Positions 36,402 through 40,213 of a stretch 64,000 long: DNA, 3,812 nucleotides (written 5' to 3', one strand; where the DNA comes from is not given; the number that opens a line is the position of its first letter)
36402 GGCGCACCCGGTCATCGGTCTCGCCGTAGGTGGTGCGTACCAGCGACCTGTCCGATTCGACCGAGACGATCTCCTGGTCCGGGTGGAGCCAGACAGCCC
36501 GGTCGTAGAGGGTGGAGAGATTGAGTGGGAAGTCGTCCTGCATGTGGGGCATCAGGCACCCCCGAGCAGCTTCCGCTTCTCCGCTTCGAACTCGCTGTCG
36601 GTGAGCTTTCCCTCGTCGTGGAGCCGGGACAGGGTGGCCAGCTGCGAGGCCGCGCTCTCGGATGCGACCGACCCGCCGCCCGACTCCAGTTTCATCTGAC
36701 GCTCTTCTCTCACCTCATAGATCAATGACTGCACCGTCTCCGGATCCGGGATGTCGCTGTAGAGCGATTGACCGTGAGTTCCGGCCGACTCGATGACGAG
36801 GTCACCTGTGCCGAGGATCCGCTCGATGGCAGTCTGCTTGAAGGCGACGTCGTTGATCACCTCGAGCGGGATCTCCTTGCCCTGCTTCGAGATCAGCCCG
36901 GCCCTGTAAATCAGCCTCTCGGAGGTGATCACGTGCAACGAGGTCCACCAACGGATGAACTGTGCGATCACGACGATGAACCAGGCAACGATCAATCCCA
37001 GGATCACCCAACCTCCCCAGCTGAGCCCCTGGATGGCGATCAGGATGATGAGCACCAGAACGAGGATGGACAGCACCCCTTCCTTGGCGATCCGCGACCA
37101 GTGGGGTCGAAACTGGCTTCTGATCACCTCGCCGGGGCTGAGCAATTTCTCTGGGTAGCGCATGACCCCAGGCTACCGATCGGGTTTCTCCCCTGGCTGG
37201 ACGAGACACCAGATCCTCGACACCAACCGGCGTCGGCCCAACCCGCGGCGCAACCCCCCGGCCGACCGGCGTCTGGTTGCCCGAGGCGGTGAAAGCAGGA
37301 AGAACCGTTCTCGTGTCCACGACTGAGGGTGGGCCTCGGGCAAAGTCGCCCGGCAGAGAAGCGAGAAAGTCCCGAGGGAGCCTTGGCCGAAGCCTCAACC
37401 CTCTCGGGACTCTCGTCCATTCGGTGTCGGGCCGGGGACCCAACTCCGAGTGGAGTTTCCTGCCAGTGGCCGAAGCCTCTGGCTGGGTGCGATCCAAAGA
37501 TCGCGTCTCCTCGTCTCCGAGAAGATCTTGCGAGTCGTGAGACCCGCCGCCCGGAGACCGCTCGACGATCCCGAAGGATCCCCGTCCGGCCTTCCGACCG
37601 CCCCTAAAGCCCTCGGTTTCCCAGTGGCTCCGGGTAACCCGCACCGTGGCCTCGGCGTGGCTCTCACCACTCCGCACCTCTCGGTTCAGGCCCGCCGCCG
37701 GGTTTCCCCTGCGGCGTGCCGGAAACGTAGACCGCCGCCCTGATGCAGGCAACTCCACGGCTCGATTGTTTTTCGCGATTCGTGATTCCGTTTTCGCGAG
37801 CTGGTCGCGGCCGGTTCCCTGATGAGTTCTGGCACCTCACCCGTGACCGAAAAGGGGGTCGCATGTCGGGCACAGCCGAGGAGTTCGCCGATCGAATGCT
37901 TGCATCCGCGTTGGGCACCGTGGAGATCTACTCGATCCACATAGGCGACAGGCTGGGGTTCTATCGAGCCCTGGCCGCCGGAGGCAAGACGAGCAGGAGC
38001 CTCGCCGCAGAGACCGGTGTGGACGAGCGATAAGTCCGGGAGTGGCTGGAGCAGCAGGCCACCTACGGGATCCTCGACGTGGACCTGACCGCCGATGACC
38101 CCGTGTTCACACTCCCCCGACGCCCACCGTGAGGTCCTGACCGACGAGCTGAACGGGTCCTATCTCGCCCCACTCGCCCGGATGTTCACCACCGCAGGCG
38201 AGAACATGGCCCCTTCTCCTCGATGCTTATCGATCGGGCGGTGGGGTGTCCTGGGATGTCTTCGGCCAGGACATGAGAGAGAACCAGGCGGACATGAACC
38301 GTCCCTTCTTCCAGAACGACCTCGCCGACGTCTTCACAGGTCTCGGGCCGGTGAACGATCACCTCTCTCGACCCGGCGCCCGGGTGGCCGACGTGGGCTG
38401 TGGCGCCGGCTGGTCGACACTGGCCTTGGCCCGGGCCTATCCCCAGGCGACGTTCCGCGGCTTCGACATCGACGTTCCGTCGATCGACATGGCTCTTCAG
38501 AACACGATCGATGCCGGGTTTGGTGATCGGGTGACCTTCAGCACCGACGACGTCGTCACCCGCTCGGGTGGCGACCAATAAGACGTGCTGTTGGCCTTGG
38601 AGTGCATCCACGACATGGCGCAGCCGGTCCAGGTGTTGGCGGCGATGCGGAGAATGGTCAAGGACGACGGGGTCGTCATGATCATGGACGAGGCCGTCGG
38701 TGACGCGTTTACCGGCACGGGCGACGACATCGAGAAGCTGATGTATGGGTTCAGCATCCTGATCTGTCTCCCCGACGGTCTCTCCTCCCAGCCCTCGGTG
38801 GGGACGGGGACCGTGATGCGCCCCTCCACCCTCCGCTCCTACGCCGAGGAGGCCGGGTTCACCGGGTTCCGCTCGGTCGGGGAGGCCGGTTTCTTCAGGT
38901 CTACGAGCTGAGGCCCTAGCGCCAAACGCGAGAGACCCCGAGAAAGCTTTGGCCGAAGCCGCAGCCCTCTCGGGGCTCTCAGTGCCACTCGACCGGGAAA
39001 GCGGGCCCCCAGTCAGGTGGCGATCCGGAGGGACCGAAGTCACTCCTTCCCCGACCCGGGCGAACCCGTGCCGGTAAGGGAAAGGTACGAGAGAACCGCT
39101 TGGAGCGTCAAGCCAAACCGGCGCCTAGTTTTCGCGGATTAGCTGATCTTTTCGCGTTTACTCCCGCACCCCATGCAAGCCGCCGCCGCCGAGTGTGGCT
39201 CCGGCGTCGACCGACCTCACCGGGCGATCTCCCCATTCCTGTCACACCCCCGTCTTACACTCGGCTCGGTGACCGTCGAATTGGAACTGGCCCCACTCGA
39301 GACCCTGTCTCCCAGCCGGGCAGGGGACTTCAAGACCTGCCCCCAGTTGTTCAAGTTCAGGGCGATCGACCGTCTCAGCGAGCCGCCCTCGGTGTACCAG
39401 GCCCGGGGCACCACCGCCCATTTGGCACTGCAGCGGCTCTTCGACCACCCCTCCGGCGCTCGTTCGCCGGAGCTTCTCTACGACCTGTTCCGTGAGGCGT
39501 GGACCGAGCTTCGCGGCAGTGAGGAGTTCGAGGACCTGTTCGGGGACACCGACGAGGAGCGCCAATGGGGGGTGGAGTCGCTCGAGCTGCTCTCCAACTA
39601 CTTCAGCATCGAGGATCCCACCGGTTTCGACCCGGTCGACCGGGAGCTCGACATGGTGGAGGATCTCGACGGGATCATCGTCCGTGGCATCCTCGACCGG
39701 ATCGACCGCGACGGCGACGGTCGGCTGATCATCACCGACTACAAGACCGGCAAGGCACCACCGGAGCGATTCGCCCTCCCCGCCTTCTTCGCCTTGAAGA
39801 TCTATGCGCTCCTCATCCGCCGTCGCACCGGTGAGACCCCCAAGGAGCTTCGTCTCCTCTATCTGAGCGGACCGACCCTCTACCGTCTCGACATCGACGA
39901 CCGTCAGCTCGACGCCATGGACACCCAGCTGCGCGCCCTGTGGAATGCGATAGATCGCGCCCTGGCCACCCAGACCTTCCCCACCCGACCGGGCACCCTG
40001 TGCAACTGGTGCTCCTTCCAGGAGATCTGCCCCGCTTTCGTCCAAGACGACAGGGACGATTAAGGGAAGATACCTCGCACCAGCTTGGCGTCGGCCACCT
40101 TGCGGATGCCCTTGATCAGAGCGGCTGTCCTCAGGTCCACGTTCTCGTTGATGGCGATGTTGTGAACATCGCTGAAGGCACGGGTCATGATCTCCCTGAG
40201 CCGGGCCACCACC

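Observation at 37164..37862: ORF-free ~700 nt stretch built from hairpins whose loops are UUCG/GNRA only on the minus strand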

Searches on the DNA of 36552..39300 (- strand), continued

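Call 44: search_with_rna_model(model_id=R1, sources=[L012, L013, L038, L039, L040], max_evalue=1, show_alignments=2, filters=off)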
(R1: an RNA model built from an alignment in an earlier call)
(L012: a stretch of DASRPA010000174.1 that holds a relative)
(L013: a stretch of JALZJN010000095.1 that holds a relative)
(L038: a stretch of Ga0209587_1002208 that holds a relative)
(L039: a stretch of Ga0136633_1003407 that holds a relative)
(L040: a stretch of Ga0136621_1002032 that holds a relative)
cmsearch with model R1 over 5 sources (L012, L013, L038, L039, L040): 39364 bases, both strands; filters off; matches with E-value up to 1: 21.
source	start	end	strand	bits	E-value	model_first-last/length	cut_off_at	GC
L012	6694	6801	+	19.3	0.0013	1-129/129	no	0.69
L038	6694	6801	+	19.3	0.0013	1-129/129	no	0.69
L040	6931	7038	+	16.5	0.007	1-129/129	no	0.69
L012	3056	3203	-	14.9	0.017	1-129/129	no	0.68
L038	3056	3203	-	14.9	0.017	1-129/129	no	0.68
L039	3084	3198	-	14.7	0.02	1-129/129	no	0.69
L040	3192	3306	-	14.7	0.02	1-129/129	no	0.69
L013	1984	2019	+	14.2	0.026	77-116/129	no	0.69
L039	3588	3734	-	11.6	0.12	1-129/129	no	0.59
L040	3696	3842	-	11.6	0.12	1-129/129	no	0.59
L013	19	121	+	11.5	0.13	1-129/129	no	0.66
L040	5674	5789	+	11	0.17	1-129/129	no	0.7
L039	2767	2899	+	10.6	0.21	1-129/129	no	0.68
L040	2875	3007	+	10.6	0.21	1-129/129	no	0.68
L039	7014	7121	+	10.3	0.26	1-129/129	no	0.65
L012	8492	8614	+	9.6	0.39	1-129/129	no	0.7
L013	3791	3870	+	9.4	0.43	1-129/129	no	0.66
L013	2017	2106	-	9.2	0.5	1-129/129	no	0.73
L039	5674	5795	+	9.1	0.52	1-129/129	no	0.69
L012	6632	6723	-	8.2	0.87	1-129/129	no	0.65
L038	6632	6723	-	8.2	0.87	1-129/129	no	0.65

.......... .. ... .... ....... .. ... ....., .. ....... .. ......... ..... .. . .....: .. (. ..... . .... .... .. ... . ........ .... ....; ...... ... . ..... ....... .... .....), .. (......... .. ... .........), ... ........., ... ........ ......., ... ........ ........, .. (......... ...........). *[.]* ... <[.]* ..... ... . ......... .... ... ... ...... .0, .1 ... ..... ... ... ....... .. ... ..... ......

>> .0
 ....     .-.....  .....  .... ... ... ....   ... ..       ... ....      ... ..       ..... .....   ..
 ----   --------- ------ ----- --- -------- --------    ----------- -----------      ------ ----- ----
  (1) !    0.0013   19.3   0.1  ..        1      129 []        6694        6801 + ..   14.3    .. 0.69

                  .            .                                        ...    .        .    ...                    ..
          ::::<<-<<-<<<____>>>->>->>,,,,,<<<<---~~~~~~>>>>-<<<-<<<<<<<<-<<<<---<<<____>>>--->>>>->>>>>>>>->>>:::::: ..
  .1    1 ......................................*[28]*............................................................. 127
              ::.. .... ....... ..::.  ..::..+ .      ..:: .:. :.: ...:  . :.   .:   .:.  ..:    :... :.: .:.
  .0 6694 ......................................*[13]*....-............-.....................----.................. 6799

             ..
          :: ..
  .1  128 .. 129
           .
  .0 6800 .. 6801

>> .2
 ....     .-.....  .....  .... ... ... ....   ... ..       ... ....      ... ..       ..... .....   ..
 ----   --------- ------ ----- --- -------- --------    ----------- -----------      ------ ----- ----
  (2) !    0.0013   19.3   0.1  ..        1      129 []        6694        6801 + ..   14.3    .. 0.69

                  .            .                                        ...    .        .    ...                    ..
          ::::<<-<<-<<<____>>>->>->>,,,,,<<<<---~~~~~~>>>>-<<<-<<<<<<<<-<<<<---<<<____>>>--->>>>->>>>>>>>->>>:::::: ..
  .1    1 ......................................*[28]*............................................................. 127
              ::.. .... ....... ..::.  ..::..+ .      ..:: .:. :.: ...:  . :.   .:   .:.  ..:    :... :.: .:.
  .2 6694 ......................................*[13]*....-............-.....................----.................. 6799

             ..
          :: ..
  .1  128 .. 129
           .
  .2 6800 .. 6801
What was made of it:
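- Tried and rejected: Distant loci: the covariance model found only chance-level hits inside coding sequence in loci whose PH homologue is 37-39% identical (L012, L013, L038-L040; call 44).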

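Call 49: search_dna_similar(query=window:37352-37720:-, collection=plasmids, mode=distant, max_evalue=0.01, max_rows=10)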
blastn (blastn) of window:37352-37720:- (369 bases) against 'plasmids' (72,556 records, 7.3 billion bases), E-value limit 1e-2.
No match.

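Call 50: search_dna_similar(query=window:37352-37720:-, collection=phages, mode=distant, max_evalue=0.01, max_rows=10)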
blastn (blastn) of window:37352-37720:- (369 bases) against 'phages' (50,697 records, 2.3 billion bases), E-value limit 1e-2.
No match.
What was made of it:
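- Tried and rejected: Mobile elements: BLASTN of RNA-1 against plasmids and phages gave no match (calls 49, 50).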

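Call 56: search_with_rna_model(model_id=R1, sources=[L048, L049, L050, L051, L052, L053], max_evalue=0.001)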
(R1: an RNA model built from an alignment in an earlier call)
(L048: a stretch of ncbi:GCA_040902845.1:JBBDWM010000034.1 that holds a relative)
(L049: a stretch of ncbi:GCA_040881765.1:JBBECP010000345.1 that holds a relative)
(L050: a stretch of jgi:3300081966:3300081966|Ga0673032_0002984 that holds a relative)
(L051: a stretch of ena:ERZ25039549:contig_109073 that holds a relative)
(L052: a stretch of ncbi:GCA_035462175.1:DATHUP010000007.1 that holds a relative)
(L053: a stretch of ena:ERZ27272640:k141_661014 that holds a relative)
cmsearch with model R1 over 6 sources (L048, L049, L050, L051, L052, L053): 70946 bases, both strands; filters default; matches with E-value up to 0.001: 14.
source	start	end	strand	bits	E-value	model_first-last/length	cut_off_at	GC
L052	5625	5753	+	142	1.8e-34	1-129/129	no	0.67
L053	5624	5752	+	142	1.8e-34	1-129/129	no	0.67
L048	5171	5299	+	139.5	8e-34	1-129/129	no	0.67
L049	439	567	+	139.5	8e-34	1-129/129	no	0.67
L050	4396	4519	+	129.7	2.5e-31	1-129/129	no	0.67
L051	4046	4169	+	129.7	2.5e-31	1-129/129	no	0.67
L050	3884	4009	+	64.1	1e-14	1-129/129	no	0.69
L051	3534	3659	+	64.1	1e-14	1-129/129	no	0.69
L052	3291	3417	-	62.7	2.4e-14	1-129/129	no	0.68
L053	3290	3416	-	62.7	2.4e-14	1-129/129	no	0.68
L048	4689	4815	+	54.5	2.8e-12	1-129/129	no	0.66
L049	1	82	+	50.5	3e-11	39-129/129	5'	0.71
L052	5688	5781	-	29.1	8e-06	1-129/129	no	0.68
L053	5687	5780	-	29.1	8e-06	1-129/129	no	0.68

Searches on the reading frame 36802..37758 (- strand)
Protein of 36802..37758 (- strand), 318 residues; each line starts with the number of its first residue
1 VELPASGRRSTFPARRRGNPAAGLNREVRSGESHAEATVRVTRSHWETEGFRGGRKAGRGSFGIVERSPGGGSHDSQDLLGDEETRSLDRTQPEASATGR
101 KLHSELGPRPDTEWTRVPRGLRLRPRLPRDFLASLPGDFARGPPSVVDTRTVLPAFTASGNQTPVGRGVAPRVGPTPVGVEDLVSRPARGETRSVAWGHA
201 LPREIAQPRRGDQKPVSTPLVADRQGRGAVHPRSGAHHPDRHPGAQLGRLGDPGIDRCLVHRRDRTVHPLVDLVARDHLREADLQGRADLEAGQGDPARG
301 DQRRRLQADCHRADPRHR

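Call 11: search_protein_families(library=pfam, proteins=[window:36802-37758:-], max_evalue=0.1)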
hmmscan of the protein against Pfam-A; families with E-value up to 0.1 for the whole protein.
window:36802-37758:- (318 aa): 0 families

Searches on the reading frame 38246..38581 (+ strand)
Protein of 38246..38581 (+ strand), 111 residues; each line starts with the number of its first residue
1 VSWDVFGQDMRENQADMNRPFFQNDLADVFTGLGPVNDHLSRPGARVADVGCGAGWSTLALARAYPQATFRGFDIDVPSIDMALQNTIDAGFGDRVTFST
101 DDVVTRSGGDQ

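Call 31: search_protein_families(library=pfam, proteins=[window:38246-38581:+], max_evalue=0.001)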
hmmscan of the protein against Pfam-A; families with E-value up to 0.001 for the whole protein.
window:38246-38581:+ (111 aa): 6 families
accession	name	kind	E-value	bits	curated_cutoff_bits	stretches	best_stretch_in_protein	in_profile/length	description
PF13847.12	Methyltransf_31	-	1.2e-08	35.1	27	1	42-103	2-63/145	Methyltransferase domain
PF13649.12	Methyltransf_25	-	1.7e-07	32.3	27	1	47-103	1-55/97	Methyltransferase domain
PF05175.20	MTS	-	5.9e-07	29.7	23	1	40-104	27-91/170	Methyltransferase small domain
PF02390.23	Methyltransf_4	-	1.1e-05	25.5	24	1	47-88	5-46/173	Putative methyltransferase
PF08242.18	Methyltransf_12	-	0.00036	21.7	30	1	49-102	2-57/98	Methyltransferase domain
PF08241.18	Methyltransf_11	-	0.00044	21.3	21.2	1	49-98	2-46/95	Methyltransferase domain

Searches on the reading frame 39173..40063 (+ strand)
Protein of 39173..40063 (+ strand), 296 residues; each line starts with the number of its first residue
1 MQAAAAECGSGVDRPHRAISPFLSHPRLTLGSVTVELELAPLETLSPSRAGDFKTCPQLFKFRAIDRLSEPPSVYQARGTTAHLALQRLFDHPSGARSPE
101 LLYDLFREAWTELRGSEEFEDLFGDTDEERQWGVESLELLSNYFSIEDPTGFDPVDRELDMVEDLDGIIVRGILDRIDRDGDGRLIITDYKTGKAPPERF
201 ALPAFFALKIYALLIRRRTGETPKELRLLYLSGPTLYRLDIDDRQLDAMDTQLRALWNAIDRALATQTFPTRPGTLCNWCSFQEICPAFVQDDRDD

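Call 11: search_protein_families(library=pfam, proteins=[window:39173-40063:+], max_evalue=0.1)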
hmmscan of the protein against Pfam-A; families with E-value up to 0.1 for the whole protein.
window:39173-40063:+ (296 aa): 1 family
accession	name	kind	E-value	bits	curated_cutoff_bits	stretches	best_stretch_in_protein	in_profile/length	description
PF12705.13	PDDEXK_1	-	2e-36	126.6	22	1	44-287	1-247/247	PD-(D/E)XK nuclease superfamily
